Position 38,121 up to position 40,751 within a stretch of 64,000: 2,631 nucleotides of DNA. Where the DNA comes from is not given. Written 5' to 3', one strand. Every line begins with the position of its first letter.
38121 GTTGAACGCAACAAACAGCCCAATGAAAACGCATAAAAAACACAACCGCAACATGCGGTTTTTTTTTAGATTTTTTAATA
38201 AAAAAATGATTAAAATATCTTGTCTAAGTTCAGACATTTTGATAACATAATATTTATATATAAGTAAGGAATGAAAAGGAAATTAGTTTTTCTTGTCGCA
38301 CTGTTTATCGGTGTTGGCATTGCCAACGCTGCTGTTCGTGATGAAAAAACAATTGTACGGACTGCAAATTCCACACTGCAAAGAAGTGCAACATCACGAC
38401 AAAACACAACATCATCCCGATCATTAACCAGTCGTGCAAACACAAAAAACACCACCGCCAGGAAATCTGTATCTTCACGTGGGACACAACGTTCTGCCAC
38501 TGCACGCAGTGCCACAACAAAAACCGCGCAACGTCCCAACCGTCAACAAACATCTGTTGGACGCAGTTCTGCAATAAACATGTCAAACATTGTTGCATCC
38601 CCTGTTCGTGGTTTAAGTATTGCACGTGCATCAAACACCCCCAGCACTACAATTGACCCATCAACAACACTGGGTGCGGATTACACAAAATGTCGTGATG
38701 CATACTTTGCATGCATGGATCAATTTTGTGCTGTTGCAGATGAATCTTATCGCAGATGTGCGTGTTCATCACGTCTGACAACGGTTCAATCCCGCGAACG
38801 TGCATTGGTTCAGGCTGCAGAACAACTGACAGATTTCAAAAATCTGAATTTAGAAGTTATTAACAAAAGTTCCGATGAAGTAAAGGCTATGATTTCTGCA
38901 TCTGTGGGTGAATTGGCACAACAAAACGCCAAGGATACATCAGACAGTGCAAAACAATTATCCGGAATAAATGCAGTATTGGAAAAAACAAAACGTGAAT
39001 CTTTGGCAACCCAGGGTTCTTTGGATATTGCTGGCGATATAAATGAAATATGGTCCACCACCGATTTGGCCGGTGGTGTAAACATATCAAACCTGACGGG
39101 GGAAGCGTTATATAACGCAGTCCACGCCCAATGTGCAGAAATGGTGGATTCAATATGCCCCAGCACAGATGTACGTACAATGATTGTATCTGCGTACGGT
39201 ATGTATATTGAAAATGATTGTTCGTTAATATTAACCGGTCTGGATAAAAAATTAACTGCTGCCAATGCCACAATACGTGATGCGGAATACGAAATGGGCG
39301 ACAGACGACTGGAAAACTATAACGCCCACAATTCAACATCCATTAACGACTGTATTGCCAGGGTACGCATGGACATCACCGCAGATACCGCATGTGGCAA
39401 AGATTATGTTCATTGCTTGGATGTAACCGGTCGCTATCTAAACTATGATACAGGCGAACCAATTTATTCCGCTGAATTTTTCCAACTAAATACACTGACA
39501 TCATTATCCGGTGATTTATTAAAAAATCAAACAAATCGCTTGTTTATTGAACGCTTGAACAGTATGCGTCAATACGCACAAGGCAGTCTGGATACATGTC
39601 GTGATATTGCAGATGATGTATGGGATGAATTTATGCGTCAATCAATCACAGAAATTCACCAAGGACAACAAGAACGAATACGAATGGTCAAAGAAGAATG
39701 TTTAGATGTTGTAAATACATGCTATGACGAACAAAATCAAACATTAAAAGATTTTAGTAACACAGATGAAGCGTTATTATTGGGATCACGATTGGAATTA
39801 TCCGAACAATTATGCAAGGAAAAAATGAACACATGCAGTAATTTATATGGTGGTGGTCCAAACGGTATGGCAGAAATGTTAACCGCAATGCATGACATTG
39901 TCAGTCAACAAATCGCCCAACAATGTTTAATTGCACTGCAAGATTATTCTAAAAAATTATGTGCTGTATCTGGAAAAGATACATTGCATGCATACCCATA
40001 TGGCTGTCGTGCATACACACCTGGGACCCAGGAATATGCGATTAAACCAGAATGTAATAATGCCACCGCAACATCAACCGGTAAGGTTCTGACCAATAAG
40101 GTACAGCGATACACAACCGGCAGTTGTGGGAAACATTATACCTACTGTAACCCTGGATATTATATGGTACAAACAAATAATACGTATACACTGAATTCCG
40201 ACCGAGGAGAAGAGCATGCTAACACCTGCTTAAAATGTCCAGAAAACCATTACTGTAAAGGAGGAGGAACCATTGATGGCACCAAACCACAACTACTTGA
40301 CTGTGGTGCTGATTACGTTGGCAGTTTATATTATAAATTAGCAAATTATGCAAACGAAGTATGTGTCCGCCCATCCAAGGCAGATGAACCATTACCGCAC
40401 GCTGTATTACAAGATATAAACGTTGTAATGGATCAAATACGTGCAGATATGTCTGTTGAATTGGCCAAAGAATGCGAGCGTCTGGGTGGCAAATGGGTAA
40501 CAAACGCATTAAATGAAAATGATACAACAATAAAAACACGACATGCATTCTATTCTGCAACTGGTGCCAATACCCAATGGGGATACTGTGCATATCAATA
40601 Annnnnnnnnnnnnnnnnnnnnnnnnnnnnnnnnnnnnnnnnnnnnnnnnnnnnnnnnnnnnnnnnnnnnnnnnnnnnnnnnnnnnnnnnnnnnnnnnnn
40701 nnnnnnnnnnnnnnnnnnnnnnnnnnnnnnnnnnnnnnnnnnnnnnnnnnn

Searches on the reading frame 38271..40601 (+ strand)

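Call 3: search_protein_families(library=pfam, proteins=[window:38271-40601:+], max_evalue=1)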
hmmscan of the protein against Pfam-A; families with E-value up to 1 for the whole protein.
window:38271-40601:+ (776 aa): 3 families
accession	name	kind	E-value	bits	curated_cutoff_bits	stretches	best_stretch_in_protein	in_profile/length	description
PF01484.22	Col_cuticle_N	-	0.08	13.5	23.5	1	429-453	25-49/50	Nematode cuticle collagen N-terminal domain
PF24722.1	DUF7674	-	0.18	12.3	27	1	445-494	25-69/111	Domain of unknown function (DUF7674)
PF00812.23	Ephrin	-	0.28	11.6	25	1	590-653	72-129/140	Ephrin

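Call 6: search_protein_families(library=ncbifam, proteins=[window:38271-40601:+], max_evalue=0.01)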
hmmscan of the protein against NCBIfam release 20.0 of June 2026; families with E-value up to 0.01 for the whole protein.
window:38271-40601:+ (776 aa): 0 families
